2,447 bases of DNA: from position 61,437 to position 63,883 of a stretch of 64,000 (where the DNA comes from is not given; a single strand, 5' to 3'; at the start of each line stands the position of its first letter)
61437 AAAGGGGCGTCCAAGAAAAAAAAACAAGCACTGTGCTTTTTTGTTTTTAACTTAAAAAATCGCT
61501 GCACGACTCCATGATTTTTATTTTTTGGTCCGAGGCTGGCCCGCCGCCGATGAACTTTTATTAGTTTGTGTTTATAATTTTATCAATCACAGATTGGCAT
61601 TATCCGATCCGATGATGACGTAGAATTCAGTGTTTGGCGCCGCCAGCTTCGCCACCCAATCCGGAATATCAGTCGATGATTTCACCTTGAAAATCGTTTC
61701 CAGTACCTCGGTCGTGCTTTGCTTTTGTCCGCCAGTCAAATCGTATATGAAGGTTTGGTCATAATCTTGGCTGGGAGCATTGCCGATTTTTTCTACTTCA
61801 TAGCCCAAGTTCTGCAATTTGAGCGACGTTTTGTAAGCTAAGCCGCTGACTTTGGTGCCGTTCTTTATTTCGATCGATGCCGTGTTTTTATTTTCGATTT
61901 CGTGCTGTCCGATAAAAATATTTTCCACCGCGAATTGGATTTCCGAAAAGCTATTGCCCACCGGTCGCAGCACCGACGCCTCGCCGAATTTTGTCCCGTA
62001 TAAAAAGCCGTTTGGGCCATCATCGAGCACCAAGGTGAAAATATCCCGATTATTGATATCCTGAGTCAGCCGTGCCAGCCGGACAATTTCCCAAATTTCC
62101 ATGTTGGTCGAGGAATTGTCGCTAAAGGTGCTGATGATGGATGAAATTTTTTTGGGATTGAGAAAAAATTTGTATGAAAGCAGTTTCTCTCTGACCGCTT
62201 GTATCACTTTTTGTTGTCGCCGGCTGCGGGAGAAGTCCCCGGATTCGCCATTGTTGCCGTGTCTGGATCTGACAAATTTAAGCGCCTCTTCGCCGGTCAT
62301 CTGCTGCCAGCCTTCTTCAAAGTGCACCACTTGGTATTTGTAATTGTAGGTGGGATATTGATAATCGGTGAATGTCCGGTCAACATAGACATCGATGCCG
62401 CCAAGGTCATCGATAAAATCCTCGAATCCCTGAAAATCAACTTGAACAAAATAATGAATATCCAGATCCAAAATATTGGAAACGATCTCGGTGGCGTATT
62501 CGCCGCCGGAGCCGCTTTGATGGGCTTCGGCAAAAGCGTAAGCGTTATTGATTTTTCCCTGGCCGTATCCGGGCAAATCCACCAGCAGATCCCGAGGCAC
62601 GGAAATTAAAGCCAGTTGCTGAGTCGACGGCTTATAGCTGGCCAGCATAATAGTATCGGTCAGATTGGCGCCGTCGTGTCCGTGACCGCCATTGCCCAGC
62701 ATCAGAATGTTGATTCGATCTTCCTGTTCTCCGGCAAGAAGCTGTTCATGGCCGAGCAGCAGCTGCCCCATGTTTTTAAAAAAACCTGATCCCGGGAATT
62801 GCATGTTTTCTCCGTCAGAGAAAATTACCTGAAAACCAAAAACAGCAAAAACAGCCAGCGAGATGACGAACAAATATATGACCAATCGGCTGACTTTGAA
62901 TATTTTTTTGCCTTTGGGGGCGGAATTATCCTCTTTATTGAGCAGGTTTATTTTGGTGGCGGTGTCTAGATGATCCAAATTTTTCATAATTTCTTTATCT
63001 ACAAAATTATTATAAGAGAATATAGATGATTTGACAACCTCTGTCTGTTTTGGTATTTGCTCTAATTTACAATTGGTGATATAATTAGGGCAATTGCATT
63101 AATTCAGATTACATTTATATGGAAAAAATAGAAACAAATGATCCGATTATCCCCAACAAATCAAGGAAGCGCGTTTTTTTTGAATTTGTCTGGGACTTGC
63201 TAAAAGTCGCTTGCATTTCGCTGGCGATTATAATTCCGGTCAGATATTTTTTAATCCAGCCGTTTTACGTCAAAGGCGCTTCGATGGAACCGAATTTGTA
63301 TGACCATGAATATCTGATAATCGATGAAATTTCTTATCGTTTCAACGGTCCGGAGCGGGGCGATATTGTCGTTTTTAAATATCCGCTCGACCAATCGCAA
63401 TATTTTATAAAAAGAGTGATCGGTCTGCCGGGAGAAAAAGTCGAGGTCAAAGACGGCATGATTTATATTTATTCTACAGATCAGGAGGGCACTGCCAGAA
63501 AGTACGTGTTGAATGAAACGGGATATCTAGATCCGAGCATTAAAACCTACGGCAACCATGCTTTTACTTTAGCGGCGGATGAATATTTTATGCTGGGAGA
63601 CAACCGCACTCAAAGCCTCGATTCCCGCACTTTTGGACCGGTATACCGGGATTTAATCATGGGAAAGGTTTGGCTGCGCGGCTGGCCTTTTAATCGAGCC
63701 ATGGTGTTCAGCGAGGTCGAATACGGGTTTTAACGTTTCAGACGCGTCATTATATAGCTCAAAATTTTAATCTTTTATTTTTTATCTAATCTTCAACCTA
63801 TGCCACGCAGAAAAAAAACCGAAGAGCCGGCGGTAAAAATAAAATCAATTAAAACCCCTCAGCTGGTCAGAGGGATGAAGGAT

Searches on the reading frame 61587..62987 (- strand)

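Call 59: search_protein_families(library=pfam, proteins=[window:61587-62987:-], max_evalue=0.0001)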
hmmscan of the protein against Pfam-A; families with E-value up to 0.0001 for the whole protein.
window:61587-62987:- (466 aa): 2 families
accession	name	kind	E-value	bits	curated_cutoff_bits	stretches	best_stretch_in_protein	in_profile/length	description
PF03816.19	LytR_cpsA_psr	-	5.9e-40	137.3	24.6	1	110-269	2-148/150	LytR_cpsA_psr family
PF13399.11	LytR_C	-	5.2e-09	37.3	22.2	1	370-437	2-66/86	LytR cell envelope-related transcriptional attenuator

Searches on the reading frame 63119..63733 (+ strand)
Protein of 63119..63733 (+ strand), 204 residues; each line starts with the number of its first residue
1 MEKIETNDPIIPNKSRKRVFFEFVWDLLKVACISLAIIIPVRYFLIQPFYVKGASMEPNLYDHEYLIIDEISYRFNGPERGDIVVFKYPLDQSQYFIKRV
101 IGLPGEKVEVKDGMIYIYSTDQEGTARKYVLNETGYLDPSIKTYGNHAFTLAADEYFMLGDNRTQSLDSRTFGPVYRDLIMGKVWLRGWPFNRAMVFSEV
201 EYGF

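Call 59: search_protein_families(library=pfam, proteins=[window:63119-63733:+], max_evalue=0.0001)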
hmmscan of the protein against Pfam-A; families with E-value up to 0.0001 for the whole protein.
window:63119-63733:+ (204 aa): 2 families
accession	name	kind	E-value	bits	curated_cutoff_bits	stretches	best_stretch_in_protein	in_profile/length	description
PF10502.14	Peptidase_S26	-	4.3e-44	150.9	22.9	1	25-189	2-168/168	Signal peptidase, peptidase S26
PF00717.28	Peptidase_S24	-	1.1e-05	25.6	23.3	0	50-109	39-90/116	Peptidase S24-like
